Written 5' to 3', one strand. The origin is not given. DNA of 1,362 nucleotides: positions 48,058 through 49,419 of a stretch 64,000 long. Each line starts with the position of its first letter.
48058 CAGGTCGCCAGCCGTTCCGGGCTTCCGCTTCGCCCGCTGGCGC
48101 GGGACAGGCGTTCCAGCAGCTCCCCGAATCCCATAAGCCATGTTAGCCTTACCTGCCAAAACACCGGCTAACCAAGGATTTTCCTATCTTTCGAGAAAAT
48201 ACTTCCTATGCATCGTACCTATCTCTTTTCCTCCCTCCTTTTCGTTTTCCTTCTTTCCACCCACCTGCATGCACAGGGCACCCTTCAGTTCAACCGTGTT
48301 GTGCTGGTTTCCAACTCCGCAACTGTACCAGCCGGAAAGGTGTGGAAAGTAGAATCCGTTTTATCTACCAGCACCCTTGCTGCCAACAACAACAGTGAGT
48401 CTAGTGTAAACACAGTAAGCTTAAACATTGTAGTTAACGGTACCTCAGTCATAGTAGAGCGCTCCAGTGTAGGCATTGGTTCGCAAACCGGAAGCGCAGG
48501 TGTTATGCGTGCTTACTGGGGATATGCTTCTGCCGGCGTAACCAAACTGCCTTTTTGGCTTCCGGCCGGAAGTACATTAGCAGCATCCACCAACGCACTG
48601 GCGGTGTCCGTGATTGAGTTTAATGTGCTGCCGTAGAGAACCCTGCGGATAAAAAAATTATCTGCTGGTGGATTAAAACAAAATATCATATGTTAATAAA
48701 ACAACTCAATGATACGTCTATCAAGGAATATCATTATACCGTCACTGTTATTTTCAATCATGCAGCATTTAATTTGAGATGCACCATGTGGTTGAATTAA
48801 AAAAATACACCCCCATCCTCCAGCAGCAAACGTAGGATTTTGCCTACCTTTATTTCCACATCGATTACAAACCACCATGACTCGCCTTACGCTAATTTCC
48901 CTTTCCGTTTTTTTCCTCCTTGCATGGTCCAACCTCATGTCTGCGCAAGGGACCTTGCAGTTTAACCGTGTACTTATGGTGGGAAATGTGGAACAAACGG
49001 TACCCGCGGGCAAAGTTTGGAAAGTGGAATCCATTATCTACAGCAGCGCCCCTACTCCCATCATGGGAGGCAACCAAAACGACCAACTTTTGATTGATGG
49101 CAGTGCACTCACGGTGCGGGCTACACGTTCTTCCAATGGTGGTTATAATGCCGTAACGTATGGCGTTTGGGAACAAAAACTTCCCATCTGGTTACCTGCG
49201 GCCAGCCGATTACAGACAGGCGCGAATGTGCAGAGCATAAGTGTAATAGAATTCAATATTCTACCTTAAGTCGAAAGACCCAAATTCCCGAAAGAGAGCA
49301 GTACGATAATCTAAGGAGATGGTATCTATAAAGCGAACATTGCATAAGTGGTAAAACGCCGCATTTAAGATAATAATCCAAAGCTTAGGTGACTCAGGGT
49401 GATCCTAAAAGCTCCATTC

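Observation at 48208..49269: Tandem pair of paralogous small secreted proteins of an unrecognised family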

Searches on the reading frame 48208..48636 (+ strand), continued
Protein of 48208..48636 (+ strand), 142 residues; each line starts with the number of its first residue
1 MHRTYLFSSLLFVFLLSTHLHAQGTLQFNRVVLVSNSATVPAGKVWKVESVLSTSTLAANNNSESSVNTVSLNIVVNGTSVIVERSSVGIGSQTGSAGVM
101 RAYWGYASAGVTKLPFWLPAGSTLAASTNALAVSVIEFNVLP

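Call 34: fold_search(model_id=the predicted structure, library=viral)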
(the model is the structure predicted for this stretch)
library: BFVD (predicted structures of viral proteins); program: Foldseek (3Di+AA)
matches with E <= 10: 858; with E <= 0.001: 0
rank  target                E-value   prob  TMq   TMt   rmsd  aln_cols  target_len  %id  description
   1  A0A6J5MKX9            1.8e-02  0.99  0.36  0.45   7.9       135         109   18  Uncharacterized protein [uncultured Caudovirales phage]
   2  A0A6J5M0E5            2.3e-02  0.90  0.33  0.39  10.2       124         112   17  Uncharacterized protein [uncultured Caudovirales phage]
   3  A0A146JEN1            2.4e-02  0.99  0.33  0.45   6.0       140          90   11  (no name in the UniProt tables at hand)
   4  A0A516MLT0            2.6e-02  0.57  0.24  0.14  15.9       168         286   20  (no name in the UniProt tables at hand)
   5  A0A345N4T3            3.6e-02  0.80  0.31  0.27   7.2       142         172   18  (no name in the UniProt tables at hand)
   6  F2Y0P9                4.2e-02  0.69  0.29  0.26  10.8       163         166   13  (no name in the UniProt tables at hand)
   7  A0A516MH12            4.6e-02  0.89  0.33  0.40   7.3       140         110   16  (no name in the UniProt tables at hand)
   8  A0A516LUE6            4.6e-02  0.69  0.30  0.21  17.2       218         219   10  (no name in the UniProt tables at hand)
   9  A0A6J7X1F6            5.2e-02  0.72  0.30  0.35   8.9       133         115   14  Uncharacterized protein [uncultured Caudovirales phage]
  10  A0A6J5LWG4            5.5e-02  0.82  0.33  0.23  10.4       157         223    9  Uncharacterized protein [uncultured Caudovirales phage]
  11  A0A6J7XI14            5.5e-02  0.25  0.17  0.08  13.0       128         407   16  Tail fiber protein [uncultured Caudovirales phage]
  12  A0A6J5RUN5            5.8e-02  0.33  0.21  0.22  12.7       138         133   18  Uncharacterized protein [uncultured Caudovirales phage]
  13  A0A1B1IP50            6.4e-02  0.77  0.32  0.39   6.3       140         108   10  (no name in the UniProt tables at hand)
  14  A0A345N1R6            6.4e-02  0.35  0.23  0.21  15.3       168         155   10  (no name in the UniProt tables at hand)
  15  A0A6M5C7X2            7.1e-02  0.69  0.30  0.35   7.3       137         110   13  (no name in the UniProt tables at hand)
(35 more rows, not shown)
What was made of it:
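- On Phage tail-fibre assembly proteins and fibre-tip adhesins: The BFVD fold search gave nothing at E below 0.018 (call 34).
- Tried and rejected: The BFVD viral library gave nothing significant (call 34).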

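Call 38: search_protein_representatives(alignment_id=A1)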
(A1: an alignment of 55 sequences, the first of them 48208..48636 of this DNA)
Query: 55 sequences, 129 profile positions. Proteins with E-value up to 0.001 (for the whole library): 1782; up to 1e-10: 803; up to 1e-30: 54. The best 150 are listed.
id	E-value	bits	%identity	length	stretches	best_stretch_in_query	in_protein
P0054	3.6e-38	146.7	-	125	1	1-129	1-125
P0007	1.2e-37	145.0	-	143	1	1-129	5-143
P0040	1.1e-36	142.0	-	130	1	1-129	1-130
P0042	3.4e-36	140.3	-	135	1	1-129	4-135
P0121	3.5e-36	140.3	-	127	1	4-129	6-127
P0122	6.6e-36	139.4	-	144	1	2-129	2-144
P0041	8.1e-36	139.1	-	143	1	7-129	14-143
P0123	2.3e-35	137.7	-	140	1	2-129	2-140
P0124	5.4e-35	136.5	-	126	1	1-129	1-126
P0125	5.4e-35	136.5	-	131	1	1-129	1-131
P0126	6.0e-35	136.3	-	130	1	1-129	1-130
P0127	2.2e-34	134.5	-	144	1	1-129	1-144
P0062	2.6e-34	134.2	-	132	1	1-129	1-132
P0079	3.5e-34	133.8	-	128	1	1-129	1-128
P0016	3.7e-34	133.8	-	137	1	1-129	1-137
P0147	3.4e-32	127.4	-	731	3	25-126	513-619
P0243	4.6e-25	104.4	-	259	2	1-85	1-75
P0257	1.5e-24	102.7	-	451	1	13-129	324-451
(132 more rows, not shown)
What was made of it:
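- More than 98% of the listed members are standalone with their own signal peptide (call 38). There are 1,782 family representatives (call 38).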

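Call 40: search_protein_families(library=pfam, proteins=[P0147, P0257, P0243, L031:8641-9969:+, L011:5738-7816:+], max_evalue=0.01)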
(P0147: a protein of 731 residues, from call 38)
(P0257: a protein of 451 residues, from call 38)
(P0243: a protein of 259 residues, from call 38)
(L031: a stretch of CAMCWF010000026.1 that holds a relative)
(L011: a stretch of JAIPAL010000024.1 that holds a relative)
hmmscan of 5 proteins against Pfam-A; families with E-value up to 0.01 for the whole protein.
P0147 (731 aa): 0 families

P0257 (451 aa): 3 families
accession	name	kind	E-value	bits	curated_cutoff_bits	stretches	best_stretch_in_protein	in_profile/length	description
PF13385.13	Laminin_G_3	-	2e-16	61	27.6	1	77-231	7-150/151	Concanavalin A-like lectin/glucanases superfamily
PF13927.12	Ig_3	-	0.00039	21.3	30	1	242-312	4-75/78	Immunoglobulin domain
PF07953.20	Toxin_R_bind_N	-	0.0036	17.5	23.8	0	39-102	3-65/191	Clostridium neurotoxin, N-terminal receptor binding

P0243 (259 aa): 0 families

L031:8641-9969:+ (442 aa): 1 family
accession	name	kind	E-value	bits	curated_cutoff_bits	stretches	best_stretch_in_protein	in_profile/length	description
PF01391.23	Collagen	-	1e-21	76.9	27.2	3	201-250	7-56/60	Collagen triple helix repeat (20 copies)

L011:5738-7816:+ (692 aa): 2 families
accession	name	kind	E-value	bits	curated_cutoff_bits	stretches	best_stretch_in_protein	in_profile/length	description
PF01391.23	Collagen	-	6.3e-29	100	27.2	4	334-392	1-59/60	Collagen triple helix repeat (20 copies)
PF13884.11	Peptidase_S74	-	1.1e-10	42.1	22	1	570-629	1-57/58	Chaperone of endosialidase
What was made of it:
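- Closest known: Bdellovibrio mosaic adhesive trimer. Same: Some loci also hold an S74-type fibre (call 40).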

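Call 41: search_protein_families(library=ncbifam, proteins=[P0147, P0257, L004:3584-4042:+, L011:5738-7816:+], max_evalue=0.01)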
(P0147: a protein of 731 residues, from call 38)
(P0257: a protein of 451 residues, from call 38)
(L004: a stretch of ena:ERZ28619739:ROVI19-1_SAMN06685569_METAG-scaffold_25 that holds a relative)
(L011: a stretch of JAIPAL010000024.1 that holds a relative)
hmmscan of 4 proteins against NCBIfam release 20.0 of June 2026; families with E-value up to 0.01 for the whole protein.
P0147 (731 aa): 0 families

P0257 (451 aa): 1 family
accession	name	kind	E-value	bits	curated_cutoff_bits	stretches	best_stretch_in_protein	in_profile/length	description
NF052521.1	TafC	equivalog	0.00027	20.1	410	1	65-236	191-361/373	TafC family fimbrial protein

L004:3584-4042:+ (152 aa): 0 families

L011:5738-7816:+ (692 aa): 4 families
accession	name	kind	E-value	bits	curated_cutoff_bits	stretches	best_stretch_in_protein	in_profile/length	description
NF046116.1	adhesin_Lcl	equivalog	4.2e-31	107.9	500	1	184-395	52-269/431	collagen-like adhesin Lcl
NF038329.2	gly_rich_SclB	equivalog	1.4e-29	103.3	325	1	182-392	122-335/442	LPXTG-anchored collagen-like adhesin Scl2/SclB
NF038330.1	adhesin_SclA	exception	6.8e-25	88.5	400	2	253-399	114-260/405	LPXTG-anchored collagen-like adhesin Scl1/SclA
NF053851.1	Bdello_MAT_N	subfamily_domain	5.3e-10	39.3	60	1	10-84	2-77/162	mosaic adhesive trimer family chimeric fiber protein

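Call 56: search_solved_structures(query=A1, max_evalue=10)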
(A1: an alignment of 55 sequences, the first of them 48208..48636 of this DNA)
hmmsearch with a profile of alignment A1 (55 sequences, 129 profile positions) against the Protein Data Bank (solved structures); distinct sequences matched with E-value up to 10: 26.
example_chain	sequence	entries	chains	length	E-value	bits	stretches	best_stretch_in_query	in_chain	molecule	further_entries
8f5n_L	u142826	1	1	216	0.34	14.2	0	41-75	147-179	Mouse-Human Fab light chain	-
8q2c_B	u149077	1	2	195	0.35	14.1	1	1-126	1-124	Intermembrane transport lipoprotein PqiC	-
9i8a_A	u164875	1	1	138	0.65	13.3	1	7-47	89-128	NTF2-related export protein 1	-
4wyk_B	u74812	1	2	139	0.66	13.3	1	7-47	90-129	NTF2-related export protein 1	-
7sqk_D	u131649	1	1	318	0.67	13.2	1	34-64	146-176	Isoform 4 of HAUS augmin-like complex subunit 4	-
1jkg_A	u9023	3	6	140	0.67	13.2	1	7-47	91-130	p15 | NTF2-related export protein 1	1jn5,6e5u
6ddm_A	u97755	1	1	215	0.71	13.2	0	41-65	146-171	Anti-MICA Fab fragment light chain clone 1D5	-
5tud_B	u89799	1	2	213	0.74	13.1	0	41-75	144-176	Anti-5-HT2B Fab light chain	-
9hkq_E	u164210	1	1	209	0.75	13.1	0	41-65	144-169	BM17 antibody light chain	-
9wng_B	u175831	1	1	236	0.82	13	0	41-75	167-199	P2C2 Fab light chain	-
6hf1_B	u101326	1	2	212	0.88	12.8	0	41-65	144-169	Fab 316 light chain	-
5d93_B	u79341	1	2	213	0.89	12.8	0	41-65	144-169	Light Chain of Fab Fragment from a Mouse QSOX1-Specific Antibody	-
7srs_P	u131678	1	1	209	0.9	12.8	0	41-68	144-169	Anti-5HT2BR Fab light chain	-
8c06_A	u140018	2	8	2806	0.93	12.8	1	26-63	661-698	E3 ubiquitin-protein ligase UBR5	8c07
8fat_B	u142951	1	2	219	1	12.7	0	41-65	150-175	Ky224 Antibody, light chain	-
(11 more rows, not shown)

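Call 57: search_protein_families(library=phrogs, proteins=[window:48208-48636:+, L031:8641-9969:+, L049:5953-6273:-], max_evalue=0.1)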
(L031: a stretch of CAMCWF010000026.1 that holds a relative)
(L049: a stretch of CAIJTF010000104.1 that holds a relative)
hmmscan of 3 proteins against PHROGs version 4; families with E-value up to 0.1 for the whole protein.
window:48208-48636:+ (142 aa): 0 families

L031:8641-9969:+ (442 aa): 45 families (the best 25 are shown)
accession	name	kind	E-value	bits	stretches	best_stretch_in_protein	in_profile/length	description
phrog_819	-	tail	1.8e-38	133.4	1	156-376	442-660/1024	tail protein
phrog_6320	-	tail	7.4e-32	112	2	179-305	70-202/745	tail fiber protein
phrog_5073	-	tail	2e-30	107.3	2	180-305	250-371/519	tail fiber protein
phrog_3904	-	tail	3e-23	83.1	3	152-247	632-718/1086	tail fiber protein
phrog_1806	-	tail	4.7e-23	82.8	3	189-306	109-233/276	collagen like minor tail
phrog_4013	-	unknown function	2.7e-22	80.2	3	286-344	11-69/659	-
phrog_366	-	tail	1.1e-20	75.6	3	234-311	309-386/474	tail fiber protein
phrog_8745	-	tail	9.3e-20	70.6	2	191-318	1403-1530/1803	tail fiber protein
phrog_28263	-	tail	2.5e-19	69.1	1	62-422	522-862/1400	tail fiber protein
phrog_3420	-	unknown function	3.8e-19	68.8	1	157-374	170-382/929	-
phrog_34255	-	unknown function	1.9e-18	66.6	1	105-379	165-434/1044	-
phrog_30509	-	tail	2.7e-17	63.8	3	188-261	38-111/254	collagen like minor tail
phrog_10972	-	tail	4.4e-17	63.6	4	213-270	157-217/343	tail fiber protein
phrog_18350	-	tail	2.1e-16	61.3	3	218-305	110-198/253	tail fiber protein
phrog_29268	-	unknown function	9.8e-16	58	2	38-282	299-529/653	-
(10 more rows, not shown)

L049:5953-6273:- (106 aa): 0 families

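Call 58: search_protein_families(library=padloc, proteins=[window:48208-48636:+], max_evalue=0.1)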
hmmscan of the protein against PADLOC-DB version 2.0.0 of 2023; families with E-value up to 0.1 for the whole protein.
window:48208-48636:+ (142 aa): 0 families

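Call 59: search_protein_families(library=pfam, proteins=[L015:5985-6683:-, L032:3414-3962:+, L080:6387-6752:+, L027:3072-4493:-], max_evalue=0.01)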
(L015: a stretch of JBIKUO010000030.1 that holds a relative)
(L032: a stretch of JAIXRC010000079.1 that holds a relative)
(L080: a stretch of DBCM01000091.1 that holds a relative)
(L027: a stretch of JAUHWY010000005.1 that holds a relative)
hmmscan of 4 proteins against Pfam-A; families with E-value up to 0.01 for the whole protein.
L015:5985-6683:- (232 aa): 1 family
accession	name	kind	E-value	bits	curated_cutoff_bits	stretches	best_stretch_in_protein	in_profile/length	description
PF03797.25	Autotransporter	-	7.2e-05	23.1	26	1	57-181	25-146/255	Autotransporter beta-domain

L032:3414-3962:+ (182 aa): 0 families

L080:6387-6752:+ (121 aa): 0 families

L027:3072-4493:- (473 aa): 0 families

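Call 60: find_encoding_contigs(protein=window:48208-48636:+, flank=2000, max_places=3)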
Protein window:48208-48636:+ (142 aa): 2 contigs read that carry it; 2 places shown.
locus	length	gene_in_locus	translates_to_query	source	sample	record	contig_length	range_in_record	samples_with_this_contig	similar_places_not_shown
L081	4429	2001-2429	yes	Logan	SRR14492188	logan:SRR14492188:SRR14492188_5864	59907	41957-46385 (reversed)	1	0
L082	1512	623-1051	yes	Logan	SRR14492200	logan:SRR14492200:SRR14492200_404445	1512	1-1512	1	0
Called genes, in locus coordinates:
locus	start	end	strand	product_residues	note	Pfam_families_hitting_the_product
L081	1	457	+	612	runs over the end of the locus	PF13522:GATase_6, PF13537:GATase_7, PF00733:Asn_synthase, PF02540:NAD_synthase (weak)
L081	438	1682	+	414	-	PF13439:Glyco_transf_4, PF13579:Glyco_trans_4_4, PF00534:Glycos_transf_1, PF13692:Glyco_trans_1_4 (weak)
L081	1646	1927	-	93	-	-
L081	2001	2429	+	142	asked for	-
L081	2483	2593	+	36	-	-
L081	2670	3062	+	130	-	-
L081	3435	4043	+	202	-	-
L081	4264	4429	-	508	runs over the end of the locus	PF13541:ChlI, PF00493:MCM (faint), PF01078:Mg_chelatase, PF07728:AAA_5, PF13335:Mg_chelatase_C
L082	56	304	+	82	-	-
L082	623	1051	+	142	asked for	-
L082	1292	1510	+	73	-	?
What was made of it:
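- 48208..48636 (+): ORF A, 142 aa: family member (A-type). Predicted signal peptide at residues 1-22 (48208-48273), mature jelly-roll domain from Gln23 (48274-48633), stop codon at 48634-48636. Call 60 (exact protein present in independent assemblies).
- Checked: The same A-B arrangement appears in an independent assembly (call 60).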

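Call 64: find_related_loci(query=A1, collection=viral_contigs, flank=8000)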
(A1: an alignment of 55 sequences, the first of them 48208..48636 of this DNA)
Query A1 (142 aa) in viral_contigs; peptide patterns used: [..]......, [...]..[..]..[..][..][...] (x = any residue, [..] = any of these).
124 stretches matched a pattern, but none encodes a relative of the query by tblastn (E <= 1e-3).
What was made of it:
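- On Phage tail-fibre assembly proteins and fibre-tip adhesins: No relative was found on IMG/VR viral contigs (call 64).
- Tried and rejected: No relatives were found (call 64), so a phage origin is not supported.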

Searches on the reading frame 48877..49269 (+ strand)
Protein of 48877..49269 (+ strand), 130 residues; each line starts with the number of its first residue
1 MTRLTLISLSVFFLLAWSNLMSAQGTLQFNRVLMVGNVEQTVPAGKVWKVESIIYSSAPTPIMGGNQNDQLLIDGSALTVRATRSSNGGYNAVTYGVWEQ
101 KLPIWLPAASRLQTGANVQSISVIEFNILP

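Call 4: search_protein_families(library=pfam, proteins=[window:48877-49269:+], max_evalue=1)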
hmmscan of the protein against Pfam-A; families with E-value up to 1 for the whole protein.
window:48877-49269:+ (130 aa): 0 families

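Call 5: search_protein_families(library=ncbifam, proteins=[window:48877-49269:+], max_evalue=1)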
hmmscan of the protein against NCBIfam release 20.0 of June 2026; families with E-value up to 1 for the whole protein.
window:48877-49269:+ (130 aa): 0 families

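Call 57: search_protein_families(library=phrogs, proteins=[window:48877-49269:+], max_evalue=0.1)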
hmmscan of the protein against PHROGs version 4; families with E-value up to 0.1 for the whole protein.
window:48877-49269:+ (130 aa): 0 families

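Call 58: search_protein_families(library=padloc, proteins=[window:48877-49269:+], max_evalue=0.1)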
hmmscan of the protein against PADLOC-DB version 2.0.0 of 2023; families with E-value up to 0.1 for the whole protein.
window:48877-49269:+ (130 aa): 0 families

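Call 73: predict_structure(alignment_id=A3)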
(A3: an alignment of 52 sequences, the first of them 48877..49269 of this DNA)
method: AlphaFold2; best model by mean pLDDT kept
length: 130 residues; sequences in the alignment: 52
mean_pLDDT: 90.4   pTM: 0.74
mean pLDDT of the five models: 90.4, 90.3, 89.5, 88.7, 87.7
residues with pLDDT >= 90: 90; 70-90: 27; 50-70: 13; < 50: 0
segments of 3 or more residues with pLDDT < 50: none
pLDDT, mean of each block of 10 residues (from residue 1): 88 87 81 98 98 93 85 98 78 80 98 98 95
secondary structure, 60 per line:
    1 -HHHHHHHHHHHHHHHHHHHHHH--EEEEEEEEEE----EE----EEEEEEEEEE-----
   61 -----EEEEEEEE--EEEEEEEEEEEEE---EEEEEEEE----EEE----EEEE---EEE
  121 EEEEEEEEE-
elements in order: H2-23 E26-35 E46-55 E66-73 E76-88 E92-99 E104-106 E111-114 E118-129
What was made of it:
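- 48877..49269 (+): ORF B, 130 aa: family member (B-type). Predicted signal peptide at residues 1-23 (48877-48945), mature domain from Gln24 (48946-49266), stop codon at 49267-49269. Call 73 (AF2 pLDDT 90.4: helix 2-23, then 8 beta-strands).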
